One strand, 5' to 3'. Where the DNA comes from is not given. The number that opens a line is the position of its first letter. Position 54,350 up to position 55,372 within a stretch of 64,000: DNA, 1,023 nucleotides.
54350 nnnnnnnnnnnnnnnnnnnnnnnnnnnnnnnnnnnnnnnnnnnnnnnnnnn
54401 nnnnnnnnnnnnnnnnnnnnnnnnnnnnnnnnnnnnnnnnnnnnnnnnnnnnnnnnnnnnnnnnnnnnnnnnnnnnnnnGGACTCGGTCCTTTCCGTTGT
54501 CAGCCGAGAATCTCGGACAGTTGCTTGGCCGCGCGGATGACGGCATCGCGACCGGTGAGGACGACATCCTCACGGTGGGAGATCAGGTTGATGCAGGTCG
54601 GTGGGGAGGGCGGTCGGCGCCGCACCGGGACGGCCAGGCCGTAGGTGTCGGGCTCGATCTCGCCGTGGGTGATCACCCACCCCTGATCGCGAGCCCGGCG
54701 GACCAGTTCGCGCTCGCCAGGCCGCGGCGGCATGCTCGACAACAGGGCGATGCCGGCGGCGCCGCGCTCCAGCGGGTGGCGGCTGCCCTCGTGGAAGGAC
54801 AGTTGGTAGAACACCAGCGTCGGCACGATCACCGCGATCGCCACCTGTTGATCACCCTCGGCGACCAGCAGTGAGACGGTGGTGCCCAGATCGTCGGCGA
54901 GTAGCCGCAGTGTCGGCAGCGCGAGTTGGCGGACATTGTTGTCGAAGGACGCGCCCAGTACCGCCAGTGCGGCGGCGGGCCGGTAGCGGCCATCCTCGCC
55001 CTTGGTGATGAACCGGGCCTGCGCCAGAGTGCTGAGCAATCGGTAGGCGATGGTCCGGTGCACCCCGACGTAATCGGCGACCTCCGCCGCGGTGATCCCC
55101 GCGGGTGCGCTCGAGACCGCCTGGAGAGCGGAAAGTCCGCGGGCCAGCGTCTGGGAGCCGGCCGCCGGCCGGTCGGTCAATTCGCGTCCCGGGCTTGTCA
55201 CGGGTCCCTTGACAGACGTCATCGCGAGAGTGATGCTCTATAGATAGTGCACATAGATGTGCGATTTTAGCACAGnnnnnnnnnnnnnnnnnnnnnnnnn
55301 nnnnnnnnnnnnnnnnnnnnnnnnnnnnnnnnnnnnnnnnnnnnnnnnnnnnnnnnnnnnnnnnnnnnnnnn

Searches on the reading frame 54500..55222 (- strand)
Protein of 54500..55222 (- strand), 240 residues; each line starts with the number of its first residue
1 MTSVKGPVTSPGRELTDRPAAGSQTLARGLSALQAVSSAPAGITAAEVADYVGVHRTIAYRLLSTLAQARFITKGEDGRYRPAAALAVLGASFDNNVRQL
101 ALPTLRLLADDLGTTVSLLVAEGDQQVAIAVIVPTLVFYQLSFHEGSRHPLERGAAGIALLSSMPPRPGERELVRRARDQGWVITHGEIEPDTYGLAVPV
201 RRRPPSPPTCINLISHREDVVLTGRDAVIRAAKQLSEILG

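Call 8: search_protein_families(library=pfam, proteins=[window:54500-55222:-])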
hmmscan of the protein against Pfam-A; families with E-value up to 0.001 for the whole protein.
window:54500-55222:- (240 aa): 2 families
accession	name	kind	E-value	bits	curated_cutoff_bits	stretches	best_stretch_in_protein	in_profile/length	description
PF01614.24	IclR_C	-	5e-10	39.6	24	1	96-166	8-77/174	Bacterial transcriptional regulator IclR C-terminal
PF09339.16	HTH_IclR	-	2e-09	37.5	22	1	25-74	1-50/52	IclR helix-turn-helix domain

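Call 18: search_protein_families(library=ncbifam, proteins=[window:54500-55222:-])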
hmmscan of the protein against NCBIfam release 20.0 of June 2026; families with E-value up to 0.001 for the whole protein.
window:54500-55222:- (240 aa): 8 families
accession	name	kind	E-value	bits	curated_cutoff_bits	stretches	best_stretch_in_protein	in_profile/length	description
TIGR02431.1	pcaR_pcaU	subfamily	5.8e-18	65.1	284.75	1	24-166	6-148/248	beta-ketoadipate pathway transcriptional regulators, PcaR/PcaU/PobR family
NF008601.2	PRK11569.1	equivalog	4.1e-15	55.7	380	1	18-166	21-173/276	glyoxylate bypass operon transcriptional repressor IclR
NF007341.0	PRK09834.1-3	equivalog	2.7e-13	49.7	269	1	24-165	8-153/274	DNA-binding transcriptional regulator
NF045644.1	TransRegBhcR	equivalog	5.3e-13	48.8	350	1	17-173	16-173/267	HTH-type transcriptional regulator BhcR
NF007339.0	PRK09834.1-1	equivalog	7.1e-12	45.2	299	1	13-173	10-170/271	DNA-binding transcriptional regulator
NF007342.0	PRK09834.1-4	equivalog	1.9e-05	23.8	251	0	173-202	186-215/263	DNA-binding transcriptional regulator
NF007548.0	PRK10163.1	equivalog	2e-05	23.9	406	1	19-164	15-164/271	HTH-type transcriptional repressor AllR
NF011671.1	PRK15090.1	equivalog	0.00016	21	275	1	25-166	12-154/256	DNA-binding transcriptional regulator KdgR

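Call 41: find_homologous_proteins(query=window:54500-55222:-, max_evalue=1e-20)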
Query window:54500-55222:- (240 aa): 1602 proteins with E <= 1e-20 among 8000 candidates; the best 120 are listed.
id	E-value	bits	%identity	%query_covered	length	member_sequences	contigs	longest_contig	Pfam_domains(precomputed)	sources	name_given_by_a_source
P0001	6.3e-147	505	99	100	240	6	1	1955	PF01614.25,PF09339.17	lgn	-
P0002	3.3e-136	470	92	100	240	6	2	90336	PF01614.25,PF09339.17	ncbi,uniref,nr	ncbi:IclR family transcriptional regulator [Mycolicibacterium neoaurum]|uniref:IclR family transcrip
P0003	3.1e-133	461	91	100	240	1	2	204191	PF01614.25,PF09339.17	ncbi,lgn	ncbi:IclR family transcriptional regulator [Mycobacterium sp. C31M]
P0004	3.6e-133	460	89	100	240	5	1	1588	PF01614.25,PF09339.17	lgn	-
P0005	2.3e-132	458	88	100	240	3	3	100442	PF01614.25,PF09339.17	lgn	-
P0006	6.3e-132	456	89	100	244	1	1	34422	PF01614.25,PF09339.17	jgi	jgi:DNA-binding IclR family transcriptional regulator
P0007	7.6e-132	456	89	100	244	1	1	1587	PF01614.25,PF09339.17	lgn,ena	-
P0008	7.8e-132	456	89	100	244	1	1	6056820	PF01614.25,PF09339.17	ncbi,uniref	ncbi:helix-turn-helix domain-containing protein [Mycobacterium sp. AMU20-3851]|uniref:IclR family tr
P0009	1.9e-131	455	88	100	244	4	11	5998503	PF01614.25,PF09339.17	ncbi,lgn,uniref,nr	ncbi:IclR family transcriptional regulator [Mycolicibacterium diernhoferi]|uniref:IclR family transc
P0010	2.4e-131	454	88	100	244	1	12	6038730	PF01614.25,PF09339.17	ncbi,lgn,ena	-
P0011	6.2e-131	453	89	100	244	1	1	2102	PF01614.25,PF09339.17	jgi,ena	-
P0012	1.5e-130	452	88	100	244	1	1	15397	PF01614.25,PF09339.17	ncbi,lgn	ncbi:MAG: IclR family transcriptional regulator [Mycobacterium sp.]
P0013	1.6e-130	452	89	100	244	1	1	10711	PF01614.25,PF09339.17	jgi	jgi:DNA-binding IclR family transcriptional regulator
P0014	1.0e-129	449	88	100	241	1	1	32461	PF01614.25,PF09339.17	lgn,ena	-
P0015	1.7e-129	448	89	100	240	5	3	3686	PF01614.25,PF09339.17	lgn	-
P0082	8.2e-118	410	80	100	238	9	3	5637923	PF01614.25,PF09339.17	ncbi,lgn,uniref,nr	ncbi:IclR family transcriptional regulator [Mycolicibacterium grossiae]|uniref:IclR family transcrip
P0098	1.8e-116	406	83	92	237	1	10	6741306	PF01614.25,PF09339.17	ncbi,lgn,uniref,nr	ncbi:IclR family transcriptional regulator [Mycolicibacterium goodii]|uniref:Helix-turn-helix domain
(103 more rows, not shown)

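Call 42: find_encoding_contigs(protein=P0098, flank=10000, max_places=2)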
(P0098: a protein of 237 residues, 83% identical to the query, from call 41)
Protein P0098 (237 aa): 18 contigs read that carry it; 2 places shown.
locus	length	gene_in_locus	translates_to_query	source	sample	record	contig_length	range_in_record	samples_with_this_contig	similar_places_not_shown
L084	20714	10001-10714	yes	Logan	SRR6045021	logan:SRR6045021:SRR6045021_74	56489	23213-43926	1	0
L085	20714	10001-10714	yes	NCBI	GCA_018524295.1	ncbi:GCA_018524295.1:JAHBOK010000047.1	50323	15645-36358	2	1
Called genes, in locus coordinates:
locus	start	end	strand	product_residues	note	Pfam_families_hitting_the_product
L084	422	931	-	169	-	PF09348:DUF1990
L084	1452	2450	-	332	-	PF04199:Cyclase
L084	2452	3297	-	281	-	PF00106:adh_short, PF01370:Epimerase, PF13561:adh_short_C2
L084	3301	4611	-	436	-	PF00296:Bac_luciferase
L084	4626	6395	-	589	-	PF00890:FAD_binding_2, PF01266:DAO (weak), PF12831:FAD_oxidored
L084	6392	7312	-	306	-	PF02900:LigB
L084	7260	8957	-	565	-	PF01494:FAD_binding_3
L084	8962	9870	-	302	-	PF00561:Abhydrolase_1, PF12146:Hydrolase_4, PF12697:Abhydrolase_6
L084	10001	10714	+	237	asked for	PF09339:HTH_IclR, PF01614:IclR_C (weak)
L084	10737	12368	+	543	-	PF00890:FAD_binding_2, PF01266:DAO, PF01946:Thi4 (weak), PF03486:HI0933_like (faint), PF07992:Pyr_redox_2 (weak), PF12831:FAD_oxidored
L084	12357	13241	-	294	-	PF03308:MeaB, PF13604:AAA_30 (weak), PF01656:CbiA (faint), PF02492:cobW (faint)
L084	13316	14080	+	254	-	PF00106:adh_short, PF08659:KR (faint), PF13561:adh_short_C2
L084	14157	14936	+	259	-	PF23441:SDR (weak), PF00106:adh_short, PF08659:KR, PF13561:adh_short_C2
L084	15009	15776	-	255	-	PF00378:ECH_1, PF16113:ECH_2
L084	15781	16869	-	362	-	PF02771:Acyl-CoA_dh_N, PF02770:Acyl-CoA_dh_M, PF00441:Acyl-CoA_dh_1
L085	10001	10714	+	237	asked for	PF09339:HTH_IclR, PF01614:IclR_C (weak)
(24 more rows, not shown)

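Call 43: find_encoding_contigs(protein=P0082, flank=10000, max_places=2)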
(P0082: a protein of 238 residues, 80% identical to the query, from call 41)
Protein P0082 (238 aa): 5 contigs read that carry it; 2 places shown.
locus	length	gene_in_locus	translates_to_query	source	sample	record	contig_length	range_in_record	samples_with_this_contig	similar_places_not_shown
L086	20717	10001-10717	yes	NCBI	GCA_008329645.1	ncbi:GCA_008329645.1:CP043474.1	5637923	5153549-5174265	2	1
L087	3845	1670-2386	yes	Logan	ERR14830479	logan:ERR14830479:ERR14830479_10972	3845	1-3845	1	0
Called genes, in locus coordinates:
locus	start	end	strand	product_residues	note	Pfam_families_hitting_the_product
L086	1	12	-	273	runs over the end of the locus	PF00106:adh_short, PF13561:adh_short_C2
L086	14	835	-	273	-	PF08386:Abhydrolase_4 (faint), PF00561:Abhydrolase_1, PF12697:Abhydrolase_6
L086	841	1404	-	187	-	PF03358:FMN_red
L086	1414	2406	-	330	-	PF04199:Cyclase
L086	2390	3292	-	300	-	PF00106:adh_short, PF01370:Epimerase, PF13561:adh_short_C2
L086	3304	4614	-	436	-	PF00296:Bac_luciferase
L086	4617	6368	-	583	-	PF00890:FAD_binding_2, PF01266:DAO (weak), PF12831:FAD_oxidored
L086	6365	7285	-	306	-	PF02900:LigB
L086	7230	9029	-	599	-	PF00070:Pyr_redox (faint), PF01494:FAD_binding_3, PF07992:Pyr_redox_2 (faint)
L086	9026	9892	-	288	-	PF12146:Hydrolase_4, PF00561:Abhydrolase_1, PF12697:Abhydrolase_6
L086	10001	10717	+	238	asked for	PF09339:HTH_IclR, PF01614:IclR_C (weak)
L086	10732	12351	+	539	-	PF00890:FAD_binding_2, PF01266:DAO, PF03486:HI0933_like (faint), PF12831:FAD_oxidored (weak)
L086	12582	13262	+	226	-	-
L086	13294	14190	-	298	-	PF00378:ECH_1, PF16113:ECH_2, PF00378:ECH_1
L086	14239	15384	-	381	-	PF00108:Thiolase_N, PF02803:Thiolase_C, PF22691:Thiolase_C_1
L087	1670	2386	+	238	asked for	PF09339:HTH_IclR, PF01614:IclR_C (weak)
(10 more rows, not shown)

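Call 60: search_protein_representatives(protein=window:54500-55222:-)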
Query: 240 residues. Proteins with E-value up to 0.001 (for the whole library): 5882; up to 1e-10: 593; up to 1e-30: 67. The best 150 are listed.
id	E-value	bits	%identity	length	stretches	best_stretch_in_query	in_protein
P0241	2.4e-110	384.0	80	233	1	19-239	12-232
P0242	1.3e-83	296.6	79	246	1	19-195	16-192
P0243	9.9e-72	257.7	69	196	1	54-239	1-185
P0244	1.0e-64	234.7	82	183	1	47-182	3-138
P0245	2.1e-62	227.2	77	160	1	21-165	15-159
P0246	8.0e-59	215.5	51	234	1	20-238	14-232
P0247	6.0e-57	209.4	50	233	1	16-236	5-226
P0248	8.0e-57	208.9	48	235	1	7-236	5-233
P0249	1.7e-54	201.3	47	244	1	15-233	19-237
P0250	8.8e-52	192.5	84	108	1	133-239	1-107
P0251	3.9e-51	190.3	46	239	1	17-238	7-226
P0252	1.8e-50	188.2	47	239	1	16-237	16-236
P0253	3.1e-50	187.4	78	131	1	18-136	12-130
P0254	4.3e-49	183.7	45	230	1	19-239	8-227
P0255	7.7e-49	182.8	47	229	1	20-238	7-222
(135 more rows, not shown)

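Call 64: find_related_loci(query=A2, collection=metagenome_contigs, flank=6000)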
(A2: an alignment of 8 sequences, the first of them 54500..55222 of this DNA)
Query A2 (240 aa) in metagenome_contigs; peptide patterns used: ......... (x = any residue, [..] = any of these).
404 stretches matched a pattern; 363 encode a relative of the query (tblastn E <= 1e-3); the best 80 are kept; 80 distinct loci.
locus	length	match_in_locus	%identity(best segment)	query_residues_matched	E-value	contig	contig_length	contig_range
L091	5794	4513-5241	85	1-239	2e-128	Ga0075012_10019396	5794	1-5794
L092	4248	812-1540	85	1-239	2e-129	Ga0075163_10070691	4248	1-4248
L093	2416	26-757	85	1-240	1e-131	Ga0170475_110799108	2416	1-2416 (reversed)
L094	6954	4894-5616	80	1-240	6e-125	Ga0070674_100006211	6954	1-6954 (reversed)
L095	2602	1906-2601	87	1-228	3e-130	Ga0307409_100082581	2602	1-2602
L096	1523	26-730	79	1-240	8e-134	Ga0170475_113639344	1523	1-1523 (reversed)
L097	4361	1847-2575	87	1-239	3e-124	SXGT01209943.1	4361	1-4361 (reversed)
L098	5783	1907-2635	87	1-239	4e-123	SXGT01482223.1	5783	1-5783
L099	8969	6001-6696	79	8-239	6e-121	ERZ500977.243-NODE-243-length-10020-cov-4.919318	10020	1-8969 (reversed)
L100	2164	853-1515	82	20-240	1e-126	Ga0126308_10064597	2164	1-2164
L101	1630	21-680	82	20-239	1e-128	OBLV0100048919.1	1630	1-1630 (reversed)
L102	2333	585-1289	77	1-239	1e-125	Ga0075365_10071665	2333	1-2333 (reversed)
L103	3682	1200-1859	83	20-239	3e-121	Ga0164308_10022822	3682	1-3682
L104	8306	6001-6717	83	1-240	8e-119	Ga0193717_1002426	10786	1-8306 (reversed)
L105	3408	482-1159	82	14-239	2e-121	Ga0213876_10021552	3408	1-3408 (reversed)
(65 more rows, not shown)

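Call 76: find_homologous_proteins(query=P0246, max_evalue=1e-20)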
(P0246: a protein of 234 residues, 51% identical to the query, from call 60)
Query P0246 (234 aa): 802 proteins with E <= 1e-20 among 8000 candidates; the best 120 are listed.
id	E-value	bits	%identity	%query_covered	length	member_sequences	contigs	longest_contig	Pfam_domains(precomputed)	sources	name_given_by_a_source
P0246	1.1e-140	484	100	100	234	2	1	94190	PF01614.25,PF09339.17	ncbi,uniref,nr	ncbi:transcriptional regulator [Micromonospora sonchi]|uniref:Transcriptional regulator n=1 Tax=Micr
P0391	2.6e-125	434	90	100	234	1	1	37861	PF01614.25,PF09339.17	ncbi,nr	ncbi:MAG TPA: helix-turn-helix domain-containing protein [Micromonosporaceae bacterium]|nr:helix-tur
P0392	1.3e-107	376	79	96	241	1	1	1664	PF01614.25,PF09339.17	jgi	jgi:DNA-binding IclR family transcriptional regulator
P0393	7.2e-84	299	63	100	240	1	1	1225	PF01614.25,PF09339.17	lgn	-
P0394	6.6e-83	296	65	94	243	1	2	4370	PF01614.25,PF09339.17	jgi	jgi:DNA-binding IclR family transcriptional regulator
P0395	1.2e-80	288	64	95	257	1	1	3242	PF01614.25,PF09339.17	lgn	-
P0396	1.5e-80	288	61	100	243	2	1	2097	PF01614.25,PF09339.17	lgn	-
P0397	8.5e-80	285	62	96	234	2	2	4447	PF01614.25,PF09339.17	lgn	-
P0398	9.0e-80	285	64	95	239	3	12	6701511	PF01614.25,PF09339.17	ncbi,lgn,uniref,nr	ncbi:IclR family transcriptional regulator [Actinomadura hallensis]|uniref:IclR family transcription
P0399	2.7e-79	284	63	95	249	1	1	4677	PF01614.25,PF09339.17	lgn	-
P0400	4.1e-79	283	62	100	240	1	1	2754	PF01614.25,PF09339.17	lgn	-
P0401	1.5e-78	281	62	95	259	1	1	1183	PF01614.25,PF09339.17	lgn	-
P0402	4.0e-78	280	61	95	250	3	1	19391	PF01614.25,PF09339.17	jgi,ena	jgi:DNA-binding IclR family transcriptional regulator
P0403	6.3e-78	279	62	95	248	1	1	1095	PF01614.25,PF09339.17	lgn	-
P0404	1.3e-77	278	62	99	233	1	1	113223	PF01614.25,PF09339.17,PF25213.2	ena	-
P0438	5.5e-73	263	60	98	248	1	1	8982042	PF01614.25,PF09339.17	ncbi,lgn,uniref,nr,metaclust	ncbi:transcriptional regulator, IclR family [Parafrankia sp. EAN1pec]|uniref:IclR family transcripti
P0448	8.2e-72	259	61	96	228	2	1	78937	PF01614.25,PF09339.17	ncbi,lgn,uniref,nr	ncbi:IclR family transcriptional regulator [Pimelobacter simplex]|uniref:IclR family transcriptional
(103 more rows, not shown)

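Call 77: find_encoding_contigs(protein=P0246, flank=6000, max_places=1)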
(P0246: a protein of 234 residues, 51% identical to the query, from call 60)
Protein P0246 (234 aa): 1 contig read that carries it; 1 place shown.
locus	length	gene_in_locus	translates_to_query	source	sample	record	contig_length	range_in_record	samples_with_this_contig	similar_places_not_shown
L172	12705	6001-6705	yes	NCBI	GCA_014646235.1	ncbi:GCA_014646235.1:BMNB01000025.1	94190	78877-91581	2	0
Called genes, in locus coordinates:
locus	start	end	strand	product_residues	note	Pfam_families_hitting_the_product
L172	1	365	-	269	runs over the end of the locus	-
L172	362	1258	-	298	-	PF00561:Abhydrolase_1, PF12146:Hydrolase_4 (faint), PF12697:Abhydrolase_6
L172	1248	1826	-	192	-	PF00903:Glyoxalase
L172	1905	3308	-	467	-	PF03972:MmgE_PrpD_N, PF19305:MmgE_PrpD_C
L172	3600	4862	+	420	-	PF08028:Acyl-CoA_dh_2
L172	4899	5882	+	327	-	PF01613:Flavin_Reduct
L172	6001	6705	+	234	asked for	PF09339:HTH_IclR, PF01614:IclR_C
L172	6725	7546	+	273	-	PF09339:HTH_IclR (weak), PF12802:MarR_2, PF01614:IclR_C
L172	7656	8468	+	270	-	PF01557:FAA_hydrolase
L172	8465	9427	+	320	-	PF01118:Semialdhyde_dh, PF09290:AcetDehyd-dimer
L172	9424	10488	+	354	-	-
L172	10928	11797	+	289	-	PF12146:Hydrolase_4, PF00561:Abhydrolase_1, PF12697:Abhydrolase_6, PF00561:Abhydrolase_1 (weak)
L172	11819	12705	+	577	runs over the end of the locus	PF00070:Pyr_redox (weak), PF01494:FAD_binding_3, PF07992:Pyr_redox_2 (faint), PF13450:NAD_binding_8 (faint)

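Call 78: find_encoding_contigs(protein=P0398, flank=6000, max_places=1)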
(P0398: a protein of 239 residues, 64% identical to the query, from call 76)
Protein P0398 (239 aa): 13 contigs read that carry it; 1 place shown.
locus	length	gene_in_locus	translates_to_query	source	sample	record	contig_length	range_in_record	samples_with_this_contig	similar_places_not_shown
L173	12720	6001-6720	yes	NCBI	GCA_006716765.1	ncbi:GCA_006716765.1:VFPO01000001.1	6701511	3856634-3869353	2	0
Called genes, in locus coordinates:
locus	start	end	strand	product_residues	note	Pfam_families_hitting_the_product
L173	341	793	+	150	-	-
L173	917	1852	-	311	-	PF02900:LigB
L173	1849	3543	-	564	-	PF01494:FAD_binding_3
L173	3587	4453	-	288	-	PF12146:Hydrolase_4, PF00561:Abhydrolase_1, PF12697:Abhydrolase_6, PF00561:Abhydrolase_1 (weak)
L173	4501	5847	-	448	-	PF00083:Sugar_tr, PF07690:MFS_1, PF00083:Sugar_tr (weak), PF07690:MFS_1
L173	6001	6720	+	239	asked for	PF09339:HTH_IclR, PF01614:IclR_C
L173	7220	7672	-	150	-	PF13279:4HBT_2, PF03061:4HBT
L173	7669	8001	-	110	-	-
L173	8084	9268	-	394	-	PF00067:p450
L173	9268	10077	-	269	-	PF04672:Methyltransf_19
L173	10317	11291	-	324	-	PF00126:HTH_1, PF12840:HTH_20 (faint), PF03466:LysR_substrate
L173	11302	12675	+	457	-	PF07690:MFS_1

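Call 79: find_encoding_contigs(protein=P0448, flank=6000, max_places=1)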
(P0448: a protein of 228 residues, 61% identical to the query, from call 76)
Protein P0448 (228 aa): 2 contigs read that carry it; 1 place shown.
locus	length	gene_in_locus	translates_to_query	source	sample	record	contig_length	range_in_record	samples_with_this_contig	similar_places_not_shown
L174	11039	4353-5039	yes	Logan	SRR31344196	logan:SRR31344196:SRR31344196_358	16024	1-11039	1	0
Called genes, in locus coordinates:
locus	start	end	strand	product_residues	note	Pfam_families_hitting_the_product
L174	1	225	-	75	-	?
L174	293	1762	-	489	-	PF02667:SCFA_trans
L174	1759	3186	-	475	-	PF01425:Amidase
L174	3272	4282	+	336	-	PF12840:HTH_20 (faint), PF13404:HTH_AsnC-type, PF13412:HTH_24 (weak), PF01037:AsnC_trans_reg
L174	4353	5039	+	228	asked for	PF09339:HTH_IclR, PF01614:IclR_C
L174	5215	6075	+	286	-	PF12146:Hydrolase_4, PF00561:Abhydrolase_1, PF12697:Abhydrolase_6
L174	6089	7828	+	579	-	PF01494:FAD_binding_3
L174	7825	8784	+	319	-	PF02900:LigB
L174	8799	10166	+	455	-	PF00083:Sugar_tr, PF07690:MFS_1, PF06779:MFS_4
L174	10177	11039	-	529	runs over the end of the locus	PF01494:FAD_binding_3, PF07992:Pyr_redox_2 (faint), PF12831:FAD_oxidored (faint), PF13450:NAD_binding_8 (faint)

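Call 80: find_encoding_contigs(protein=P0438, flank=6000, max_places=1)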
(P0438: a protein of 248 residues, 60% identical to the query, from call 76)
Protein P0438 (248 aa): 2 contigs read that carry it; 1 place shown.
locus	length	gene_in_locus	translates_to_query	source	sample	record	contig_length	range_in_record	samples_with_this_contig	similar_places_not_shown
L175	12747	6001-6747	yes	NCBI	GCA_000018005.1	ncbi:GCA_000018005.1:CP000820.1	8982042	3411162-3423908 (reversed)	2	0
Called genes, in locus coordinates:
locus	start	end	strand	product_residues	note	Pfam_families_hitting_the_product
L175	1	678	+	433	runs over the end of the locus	PF13458:Peripla_BP_6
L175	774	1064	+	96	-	-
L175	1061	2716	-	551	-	PF07592:DDE_Tnp_ISAZ013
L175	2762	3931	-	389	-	PF13546:DDE_5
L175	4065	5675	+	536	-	-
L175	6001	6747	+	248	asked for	PF09339:HTH_IclR, PF01614:IclR_C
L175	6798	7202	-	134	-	-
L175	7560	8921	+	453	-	PF00083:Sugar_tr, PF07690:MFS_1, PF00083:Sugar_tr (weak), PF07690:MFS_1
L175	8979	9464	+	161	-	PF13577:SnoaL_4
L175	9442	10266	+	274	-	PF00106:adh_short, PF08659:KR, PF13561:adh_short_C2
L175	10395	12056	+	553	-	PF00890:FAD_binding_2, PF01266:DAO, PF03486:HI0933_like (faint), PF12831:FAD_oxidored, PF13450:NAD_binding_8 (weak)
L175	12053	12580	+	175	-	PF13577:SnoaL_4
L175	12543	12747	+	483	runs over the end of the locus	PF00083:Sugar_tr, PF07690:MFS_1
